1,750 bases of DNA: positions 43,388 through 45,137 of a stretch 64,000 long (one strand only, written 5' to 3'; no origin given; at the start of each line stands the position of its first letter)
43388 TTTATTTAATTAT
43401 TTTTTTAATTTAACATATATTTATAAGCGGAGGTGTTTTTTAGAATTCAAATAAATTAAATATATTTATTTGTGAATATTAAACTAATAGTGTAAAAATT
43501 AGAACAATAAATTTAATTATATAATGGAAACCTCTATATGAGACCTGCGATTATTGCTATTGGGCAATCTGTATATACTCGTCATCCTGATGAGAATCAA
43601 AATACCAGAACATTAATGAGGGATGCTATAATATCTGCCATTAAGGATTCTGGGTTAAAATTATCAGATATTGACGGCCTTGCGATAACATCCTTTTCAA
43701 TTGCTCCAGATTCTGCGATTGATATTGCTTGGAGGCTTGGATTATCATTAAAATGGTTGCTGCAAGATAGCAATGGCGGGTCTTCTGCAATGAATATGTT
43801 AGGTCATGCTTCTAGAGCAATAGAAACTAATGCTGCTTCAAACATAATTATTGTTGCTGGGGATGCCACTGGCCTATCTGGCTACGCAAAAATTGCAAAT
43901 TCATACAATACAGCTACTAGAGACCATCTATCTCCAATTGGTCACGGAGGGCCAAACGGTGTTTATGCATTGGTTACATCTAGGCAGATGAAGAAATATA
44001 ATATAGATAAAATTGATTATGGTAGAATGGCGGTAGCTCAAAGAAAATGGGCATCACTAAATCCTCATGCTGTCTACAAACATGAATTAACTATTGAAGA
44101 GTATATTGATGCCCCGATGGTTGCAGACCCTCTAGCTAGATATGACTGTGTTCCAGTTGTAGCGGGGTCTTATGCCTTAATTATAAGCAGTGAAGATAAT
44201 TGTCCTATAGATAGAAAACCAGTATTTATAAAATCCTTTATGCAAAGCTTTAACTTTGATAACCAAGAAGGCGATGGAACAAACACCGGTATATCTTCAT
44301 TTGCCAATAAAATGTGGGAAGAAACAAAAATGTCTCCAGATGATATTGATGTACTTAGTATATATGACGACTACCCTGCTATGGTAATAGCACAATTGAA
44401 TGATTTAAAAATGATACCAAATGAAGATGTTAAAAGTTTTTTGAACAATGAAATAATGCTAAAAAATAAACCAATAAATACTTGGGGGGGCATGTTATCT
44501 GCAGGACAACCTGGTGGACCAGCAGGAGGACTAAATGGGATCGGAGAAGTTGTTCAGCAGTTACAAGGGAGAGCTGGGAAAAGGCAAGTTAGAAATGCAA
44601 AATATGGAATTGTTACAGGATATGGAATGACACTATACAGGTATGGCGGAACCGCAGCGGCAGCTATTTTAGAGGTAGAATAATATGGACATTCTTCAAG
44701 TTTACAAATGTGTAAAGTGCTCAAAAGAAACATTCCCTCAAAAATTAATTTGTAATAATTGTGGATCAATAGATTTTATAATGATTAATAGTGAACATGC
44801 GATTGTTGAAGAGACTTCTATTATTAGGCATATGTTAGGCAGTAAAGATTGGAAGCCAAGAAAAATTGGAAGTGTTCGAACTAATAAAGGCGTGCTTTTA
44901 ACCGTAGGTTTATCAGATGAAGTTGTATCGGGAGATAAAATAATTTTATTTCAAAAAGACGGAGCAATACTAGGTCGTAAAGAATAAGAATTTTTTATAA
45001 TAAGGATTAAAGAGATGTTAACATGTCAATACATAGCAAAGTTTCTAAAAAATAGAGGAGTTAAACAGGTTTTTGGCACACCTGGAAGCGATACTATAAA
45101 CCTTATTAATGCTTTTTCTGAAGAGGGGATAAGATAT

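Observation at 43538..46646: Thiolase-fold protein with all three catalytic fingerprints replaced, coupled to a DUF35 protein and an atypical ThDP enzyme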

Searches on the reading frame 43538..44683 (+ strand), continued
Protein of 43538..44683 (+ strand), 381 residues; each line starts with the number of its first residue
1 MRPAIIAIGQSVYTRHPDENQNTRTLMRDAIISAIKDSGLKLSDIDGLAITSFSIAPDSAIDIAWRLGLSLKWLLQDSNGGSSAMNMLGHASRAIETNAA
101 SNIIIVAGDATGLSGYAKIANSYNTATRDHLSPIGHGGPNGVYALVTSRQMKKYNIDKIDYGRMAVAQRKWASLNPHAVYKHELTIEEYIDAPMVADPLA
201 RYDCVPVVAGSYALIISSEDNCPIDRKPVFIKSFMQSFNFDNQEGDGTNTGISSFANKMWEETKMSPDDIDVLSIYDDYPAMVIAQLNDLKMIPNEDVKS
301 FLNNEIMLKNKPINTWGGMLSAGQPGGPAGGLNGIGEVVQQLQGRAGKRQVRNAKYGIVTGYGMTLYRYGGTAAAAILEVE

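Call 58: get_annotated_region(hit=H11, flank=8000)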
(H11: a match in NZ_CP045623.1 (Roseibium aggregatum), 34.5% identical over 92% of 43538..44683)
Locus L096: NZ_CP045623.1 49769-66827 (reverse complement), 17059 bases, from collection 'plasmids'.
description: Roseibium aggregatum strain SDL044 plasmid unnamed1, complete sequence
organism: Roseibium aggregatum (NCBI taxid 187304)
taxonomy: Bacteria; Pseudomonadota; Alphaproteobacteria; Hyphomicrobiales; Stappiaceae; Roseibium; Roseibium aggregatum
host: -; source: -; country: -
typing (MOB-suite, as given by PLSDB): non-mobilizable
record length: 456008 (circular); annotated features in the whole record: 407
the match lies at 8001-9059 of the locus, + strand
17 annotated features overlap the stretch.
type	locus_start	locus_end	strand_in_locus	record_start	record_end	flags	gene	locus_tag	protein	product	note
CDS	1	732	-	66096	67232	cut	-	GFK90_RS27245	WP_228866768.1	carbohydrate ABC transporter substrate-binding protein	-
CDS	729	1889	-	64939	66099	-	-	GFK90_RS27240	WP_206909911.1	CaiB/BaiF CoA-transferase family protein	-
CDS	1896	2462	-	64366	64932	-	-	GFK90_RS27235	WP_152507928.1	MaoC family dehydratase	-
CDS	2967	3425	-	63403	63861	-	-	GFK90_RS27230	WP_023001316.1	MarR family transcriptional regulator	-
CDS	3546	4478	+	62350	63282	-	-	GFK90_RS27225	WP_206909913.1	PDR/VanB family oxidoreductase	-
CDS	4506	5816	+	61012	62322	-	-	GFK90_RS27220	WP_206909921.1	aromatic ring-hydroxylating dioxygenase subunit alpha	-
CDS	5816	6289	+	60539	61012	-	-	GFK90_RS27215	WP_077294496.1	aromatic-ring-hydroxylating dioxygenase subunit beta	GO:0019439 - aromatic compound catabolic process [Evidence IEA]; GO:0006725 - cellular aromatic compound metabolic ...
CDS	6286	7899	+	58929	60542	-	-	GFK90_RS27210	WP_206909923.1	AMP-binding protein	-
CDS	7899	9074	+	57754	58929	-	-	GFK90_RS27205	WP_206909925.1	thiolase family protein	-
CDS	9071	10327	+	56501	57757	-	-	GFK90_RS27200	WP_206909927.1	SDR family NAD(P)-dependent oxidoreductase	-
CDS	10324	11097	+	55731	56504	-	-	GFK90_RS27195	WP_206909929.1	cyclase family protein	-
CDS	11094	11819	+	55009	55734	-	-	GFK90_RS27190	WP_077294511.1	SDR family oxidoreductase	-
CDS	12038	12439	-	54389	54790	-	-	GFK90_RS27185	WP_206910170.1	thioesterase family protein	-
CDS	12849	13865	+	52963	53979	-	-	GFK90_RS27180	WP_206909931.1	TRAP transporter substrate-binding protein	-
CDS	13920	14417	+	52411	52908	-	-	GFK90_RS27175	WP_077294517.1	TRAP transporter small permease subunit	-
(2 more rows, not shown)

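Call 59: get_annotated_region(hit=H2, flank=8000)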
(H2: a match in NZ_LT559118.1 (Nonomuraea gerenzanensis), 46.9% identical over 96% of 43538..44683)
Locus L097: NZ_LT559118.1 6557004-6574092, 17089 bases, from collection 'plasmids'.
description: Nonomuraea gerenzanensis isolate nono1 plasmid I, complete sequence
organism: Nonomuraea gerenzanensis (NCBI taxid 93944)
taxonomy: Bacteria; Actinomycetota; Actinomycetes; Streptosporangiales; Streptosporangiaceae; Nonomuraea; Nonomuraea gerenzanensis
host: -; source: -; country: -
typing (MOB-suite, as given by PLSDB): non-mobilizable
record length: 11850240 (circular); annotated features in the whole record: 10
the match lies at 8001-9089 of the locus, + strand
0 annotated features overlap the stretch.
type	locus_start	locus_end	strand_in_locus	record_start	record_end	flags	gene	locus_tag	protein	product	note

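Call 87: predict_structure(alignment_id=A2)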
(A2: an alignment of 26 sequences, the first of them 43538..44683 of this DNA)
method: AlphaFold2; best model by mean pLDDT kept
length: 381 residues; sequences in the alignment: 26
mean_pLDDT: 81.3   pTM: 0.87
mean pLDDT of the five models: 81.3, 78.7, 77.3, 76.1, 76.1
residues with pLDDT >= 90: 162; 70-90: 141; 50-70: 32; < 50: 46
segments of 3 or more residues with pLDDT < 50: 117-139, 195-203, 240-244, 366-369
pLDDT, mean of each block of 10 residues (from residue 1): 95 83 87 96 95 76 87 84 88 96 88 46 40 41 73 87 86 84 84 49 58 95 94 82 64 92 96 87 90 94 90 73 76 93 93 95 60 90 83
secondary structure, 60 per line:
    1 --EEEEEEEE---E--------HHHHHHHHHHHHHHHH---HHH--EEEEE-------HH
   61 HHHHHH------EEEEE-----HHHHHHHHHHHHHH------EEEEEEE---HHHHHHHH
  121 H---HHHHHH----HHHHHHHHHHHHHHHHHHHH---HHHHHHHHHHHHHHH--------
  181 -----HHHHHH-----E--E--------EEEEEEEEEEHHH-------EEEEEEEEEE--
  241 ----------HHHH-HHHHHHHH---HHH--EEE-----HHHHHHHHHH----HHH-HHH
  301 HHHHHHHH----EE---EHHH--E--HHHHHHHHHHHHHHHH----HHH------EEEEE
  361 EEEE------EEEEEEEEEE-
elements in order: E3-10 H23-38 E47-51 H59-66 E73-77 H83-96 E103-109 H113-121 H125-130 H135-154 H158-172 H186-191 E209-218 E229-238 H251-254 H256-263 E272-274 H280-289 H298-308 H327-342 E356-364 E371-380

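Call 89: fold_search(model_id=the predicted structure, library=pdb)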
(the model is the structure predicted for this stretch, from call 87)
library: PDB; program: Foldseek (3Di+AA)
matches with E <= 10: 1170; with E <= 0.001: 1009
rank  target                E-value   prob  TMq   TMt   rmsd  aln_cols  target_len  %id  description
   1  6ok1_A                3.2e-25  1.00  0.79  0.79   5.0       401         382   23  Ltp2-ChsH2(DUF35) aldolase (released 2019-06-26)
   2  9myr_A                7.7e-25  1.00  0.83  0.80   4.1       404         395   25  Sal-Shy(DUF35) aldolase from Comamonas testosteroni (released 2025-10-08)
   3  5ab4_A                1.0e-24  1.00  0.81  0.77   3.9       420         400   20  Crystal structure of Trypanosoma brucei SCP2-thiolase like protein (TbSLP) form-I. (released 2016-05-04)
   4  5ab7_B                1.5e-24  1.00  0.82  0.80   3.5       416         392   20  Crystal structure of Trypanosoma brucei SCP2-thiolase like protein (TbSLP) in complex with malonyl-CoA. (released 2016-05-04)
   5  6ok1_C                3.0e-24  1.00  0.81  0.81   4.0       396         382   24  Ltp2-ChsH2(DUF35) aldolase (released 2019-06-26)
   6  5ab7_D                3.6e-24  1.00  0.82  0.79   3.5       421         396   19  Crystal structure of Trypanosoma brucei SCP2-thiolase like protein (TbSLP) in complex with malonyl-CoA. (released 2016-05-04)
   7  5ab7_F                4.8e-24  1.00  0.81  0.79   3.4       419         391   20  Crystal structure of Trypanosoma brucei SCP2-thiolase like protein (TbSLP) in complex with malonyl-CoA. (released 2016-05-04)
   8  5ab7_C                5.8e-24  1.00  0.82  0.79   3.5       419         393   20  Crystal structure of Trypanosoma brucei SCP2-thiolase like protein (TbSLP) in complex with malonyl-CoA. (released 2016-05-04)
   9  5ab6_E                6.1e-24  1.00  0.80  0.77   3.7       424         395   20  Crystal structure of Trypanosoma brucei SCP2-thiolase like protein (TbSLP) in complex with acetoacetyl-CoA. (released 2016-05-04)
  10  5ab7_A                6.9e-24  1.00  0.82  0.79   3.5       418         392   20  Crystal structure of Trypanosoma brucei SCP2-thiolase like protein (TbSLP) in complex with malonyl-CoA. (released 2016-05-04)
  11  5ab5_A                8.2e-24  1.00  0.79  0.75   4.2       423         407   20  Crystal structure of Trypanosoma brucei SCP2-thiolase like protein (TbSLP) form-II. (released 2016-05-04)
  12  5ab6_A                9.8e-24  1.00  0.80  0.77   3.6       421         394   20  Crystal structure of Trypanosoma brucei SCP2-thiolase like protein (TbSLP) in complex with acetoacetyl-CoA. (released 2016-05-04)
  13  6et9_C                1.4e-23  1.00  0.82  0.80   3.7       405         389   22  Structure of the acetoacetyl-CoA-thiolase/HMG-CoA-synthase complex from Methanothermococcus thermolithotrophicus at 2. (released 2018-03-14)
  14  5ab6_B                1.6e-23  1.00  0.80  0.77   3.5       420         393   20  Crystal structure of Trypanosoma brucei SCP2-thiolase like protein (TbSLP) in complex with acetoacetyl-CoA. (released 2016-05-04)
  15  5ab6_D                2.7e-23  1.00  0.80  0.77   3.6       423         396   20  Crystal structure of Trypanosoma brucei SCP2-thiolase like protein (TbSLP) in complex with acetoacetyl-CoA. (released 2016-05-04)
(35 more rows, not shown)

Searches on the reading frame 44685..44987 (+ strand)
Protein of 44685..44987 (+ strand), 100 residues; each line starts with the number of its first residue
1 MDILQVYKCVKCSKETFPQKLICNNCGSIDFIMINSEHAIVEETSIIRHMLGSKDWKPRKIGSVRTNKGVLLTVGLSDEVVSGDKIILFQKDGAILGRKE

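Call 4: search_protein_families(library=pfam, proteins=[window:44685-44987:+], max_evalue=0.01)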
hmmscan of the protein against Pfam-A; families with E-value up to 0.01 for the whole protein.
window:44685-44987:+ (100 aa): 0 families

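Call 5: search_protein_families(library=ncbifam, proteins=[window:44685-44987:+], max_evalue=0.01)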
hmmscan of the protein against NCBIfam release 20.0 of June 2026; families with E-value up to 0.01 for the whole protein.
window:44685-44987:+ (100 aa): 1 family
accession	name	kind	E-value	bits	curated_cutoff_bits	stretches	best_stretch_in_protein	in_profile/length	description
NF053627.1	BnzsclthlBbsAGT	equivalog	0.00049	20.1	250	1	3-35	35-67/145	benzoylsuccinyl-CoA thiolase subunit BbsA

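Call 7: search_solved_structures(query=window:44685-44987:+, max_evalue=10, show_alignments=3)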
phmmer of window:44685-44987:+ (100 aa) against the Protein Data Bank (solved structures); distinct sequences matched with E-value up to 10: 4.
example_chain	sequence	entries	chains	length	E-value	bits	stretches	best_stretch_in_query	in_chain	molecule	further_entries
3irb_A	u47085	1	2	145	0.27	14.6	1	8-66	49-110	uncharacterized protein from DUF35 family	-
5m3k_B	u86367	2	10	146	0.65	13.3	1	7-73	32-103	2,4-diacetylphloroglucinol biosynthesis protein PhlB | 2,4-diacetylphloroglucinol biosynthesis protein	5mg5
7pxp_A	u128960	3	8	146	0.76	13.1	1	4-35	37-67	Benzoylsuccinyl-CoA thiolase subunit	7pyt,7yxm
6tmf_W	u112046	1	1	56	7.4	9.9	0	5-29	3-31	RNA-binding protein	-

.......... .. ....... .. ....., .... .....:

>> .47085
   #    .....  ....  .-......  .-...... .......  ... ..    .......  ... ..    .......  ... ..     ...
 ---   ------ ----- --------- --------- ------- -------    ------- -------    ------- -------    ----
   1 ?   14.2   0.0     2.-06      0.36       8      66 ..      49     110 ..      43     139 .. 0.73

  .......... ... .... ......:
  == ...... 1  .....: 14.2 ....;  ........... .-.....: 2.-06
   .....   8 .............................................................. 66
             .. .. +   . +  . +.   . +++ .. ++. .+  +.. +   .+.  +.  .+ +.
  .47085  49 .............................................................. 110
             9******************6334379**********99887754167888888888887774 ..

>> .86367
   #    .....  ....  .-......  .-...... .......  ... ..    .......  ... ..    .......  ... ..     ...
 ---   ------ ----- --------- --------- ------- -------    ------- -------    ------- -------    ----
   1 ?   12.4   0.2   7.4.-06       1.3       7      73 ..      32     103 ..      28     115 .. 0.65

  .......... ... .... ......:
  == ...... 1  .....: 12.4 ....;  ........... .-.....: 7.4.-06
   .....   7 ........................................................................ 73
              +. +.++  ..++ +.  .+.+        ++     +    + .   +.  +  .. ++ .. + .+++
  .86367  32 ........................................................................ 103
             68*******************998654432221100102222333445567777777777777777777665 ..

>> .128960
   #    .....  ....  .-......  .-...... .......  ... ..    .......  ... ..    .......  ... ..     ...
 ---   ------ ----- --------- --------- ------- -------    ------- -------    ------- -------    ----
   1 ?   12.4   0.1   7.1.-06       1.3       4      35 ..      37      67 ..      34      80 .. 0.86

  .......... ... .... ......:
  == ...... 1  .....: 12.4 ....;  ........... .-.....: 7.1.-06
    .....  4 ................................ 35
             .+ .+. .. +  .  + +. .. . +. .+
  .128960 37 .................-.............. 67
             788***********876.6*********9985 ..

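Call 52: search_solved_structures(query=A1, max_evalue=1, show_alignments=2)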
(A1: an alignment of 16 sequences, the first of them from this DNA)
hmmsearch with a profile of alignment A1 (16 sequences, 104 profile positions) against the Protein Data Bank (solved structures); distinct sequences matched with E-value up to 1: 25.
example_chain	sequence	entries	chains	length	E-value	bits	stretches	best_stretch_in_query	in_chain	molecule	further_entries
5m3k_B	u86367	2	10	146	3.9e-08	36.3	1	8-90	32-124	2,4-diacetylphloroglucinol biosynthesis protein PhlB | 2,4-diacetylphloroglucinol biosynthesis protein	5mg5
6esq_E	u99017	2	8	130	1.6e-06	31.1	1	8-81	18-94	Pfam DUF35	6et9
9vbo_H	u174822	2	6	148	1.7e-06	31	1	6-94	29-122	2,4-diacetylphloroglucinol biosynthesis protein PhlB family protein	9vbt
6ok1_B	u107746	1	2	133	2.7e-05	27.2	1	4-88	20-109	ChsH2(DUF35)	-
6htj_A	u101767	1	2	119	2.8e-05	27.1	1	4-46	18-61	Nucleic-acid-binding protein containing a Zn-ribbon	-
3irb_A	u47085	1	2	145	6e-05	26.1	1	8-89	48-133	uncharacterized protein from DUF35 family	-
9skh_E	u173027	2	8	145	0.00012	25.1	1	7-90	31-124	2,4-diacetylphloroglucinol biosynthesis protein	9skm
7pxp_A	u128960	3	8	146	0.00018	24.5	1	5-82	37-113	Benzoylsuccinyl-CoA thiolase subunit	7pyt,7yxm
9myr_B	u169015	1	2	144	0.00098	22.2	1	4-79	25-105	Acyl dehydratase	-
9ze0_A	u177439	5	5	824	0.012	18.6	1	5-47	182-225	RNA-binding protein 5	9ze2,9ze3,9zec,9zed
7pdv_A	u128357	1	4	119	0.017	18.2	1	5-33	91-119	RNA binding motif protein 5 isoform 1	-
2lk0_A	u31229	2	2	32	0.036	17.1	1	5-33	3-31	RNA-binding protein 5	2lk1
2k1p_A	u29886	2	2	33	0.076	16.1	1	7-33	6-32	Zinc finger Ran-binding domain-containing protein 2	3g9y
2mxv_A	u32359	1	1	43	0.079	16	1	7-34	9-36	RNA-binding protein 10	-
2enn_A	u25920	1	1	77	0.24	14.5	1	3-32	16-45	Protein kinase C theta type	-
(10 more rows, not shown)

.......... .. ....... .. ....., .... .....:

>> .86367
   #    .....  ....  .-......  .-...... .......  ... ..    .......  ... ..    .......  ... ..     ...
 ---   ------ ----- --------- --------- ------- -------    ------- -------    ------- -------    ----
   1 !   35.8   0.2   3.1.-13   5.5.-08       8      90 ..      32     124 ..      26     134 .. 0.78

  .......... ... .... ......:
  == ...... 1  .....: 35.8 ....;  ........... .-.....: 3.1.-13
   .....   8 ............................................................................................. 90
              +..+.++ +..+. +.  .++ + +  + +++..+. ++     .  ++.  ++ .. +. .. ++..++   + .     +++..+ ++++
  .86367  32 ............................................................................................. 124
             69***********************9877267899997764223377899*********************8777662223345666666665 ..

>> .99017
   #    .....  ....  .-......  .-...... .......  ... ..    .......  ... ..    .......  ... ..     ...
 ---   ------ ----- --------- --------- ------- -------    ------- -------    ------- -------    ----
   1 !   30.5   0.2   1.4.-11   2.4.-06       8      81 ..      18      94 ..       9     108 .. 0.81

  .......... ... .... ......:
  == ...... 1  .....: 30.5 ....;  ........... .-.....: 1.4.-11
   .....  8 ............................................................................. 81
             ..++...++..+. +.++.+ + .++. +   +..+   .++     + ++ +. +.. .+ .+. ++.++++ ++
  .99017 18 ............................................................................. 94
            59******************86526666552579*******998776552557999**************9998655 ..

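Call 53: search_protein_families(library=pfam, alignment_id=A1, max_evalue=0.1)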
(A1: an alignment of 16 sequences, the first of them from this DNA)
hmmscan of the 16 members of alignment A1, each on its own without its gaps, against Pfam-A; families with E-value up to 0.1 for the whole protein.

A. member 1, seq(100 aa): 4 families
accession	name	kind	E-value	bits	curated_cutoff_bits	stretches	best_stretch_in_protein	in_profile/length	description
PF12773.13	DZR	-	0.038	14.6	27.3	1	6-27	24-45/45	Double zinc ribbon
PF01155.25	HypA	-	0.041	14.3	28.9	1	6-43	70-109/112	Hydrogenase/urease nickel incorporation, metallochaperone, hypA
PF12172.15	zf-ChsH2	-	0.06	13.6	23.2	1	7-28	12-33/37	ChsH2, rubredoxin-like zinc ribbon domain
PF02207.25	zf-UBR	-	0.065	13.8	25.2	1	6-27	12-31/69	Putative zinc finger in N-recognin (UBR box)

B. families by the number of members that match (of 16 scanned): 24 families
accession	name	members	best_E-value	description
PF12172.15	zf-ChsH2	16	1.4e-07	ChsH2, rubredoxin-like zinc ribbon domain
PF01155.25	HypA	10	0.00066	Hydrogenase/urease nickel incorporation, metallochaperone, hypA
PF01796.24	OB_ChsH2_C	8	4.3e-06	ChsH2, C-terminal OB-fold domain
PF13453.11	Zn_ribbon_TFIIB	4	0.00061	Transcription factor zinc-finger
PF12760.12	Zn_ribbon_IS1595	4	0.0078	Transposase zinc-ribbon domain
PF18912.6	DZR_2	4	0.035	Double zinc ribbon domain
PF18551.6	TackOD1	3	0.0002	Thaumarchaeal output domain 1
PF08772.16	Zn_ribbon_NOB1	3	0.00071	Nin one binding (NOB1) Zn-ribbon like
PF12773.13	DZR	3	0.038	Double zinc ribbon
PF10005.14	Zn_ribbon_DZR_6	2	0.0031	zinc-ribbon domain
PF23733.2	GRXCR1-2_C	1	0.0064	GRXCR1/2, C-terminal domain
PF24460.1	DUF7575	1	0.01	Domain of unknown function (DUF7575)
PF07754.17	HVO_2753_ZBP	1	0.021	Small zinc finger protein HVO_2753-like, Zn-binding pocket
PF20864.3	Zn_ribbon_TEX13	1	0.021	Putative testis-expressed protein 13C, zinc finger domain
PF00569.23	ZZ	1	0.021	Zinc finger, ZZ type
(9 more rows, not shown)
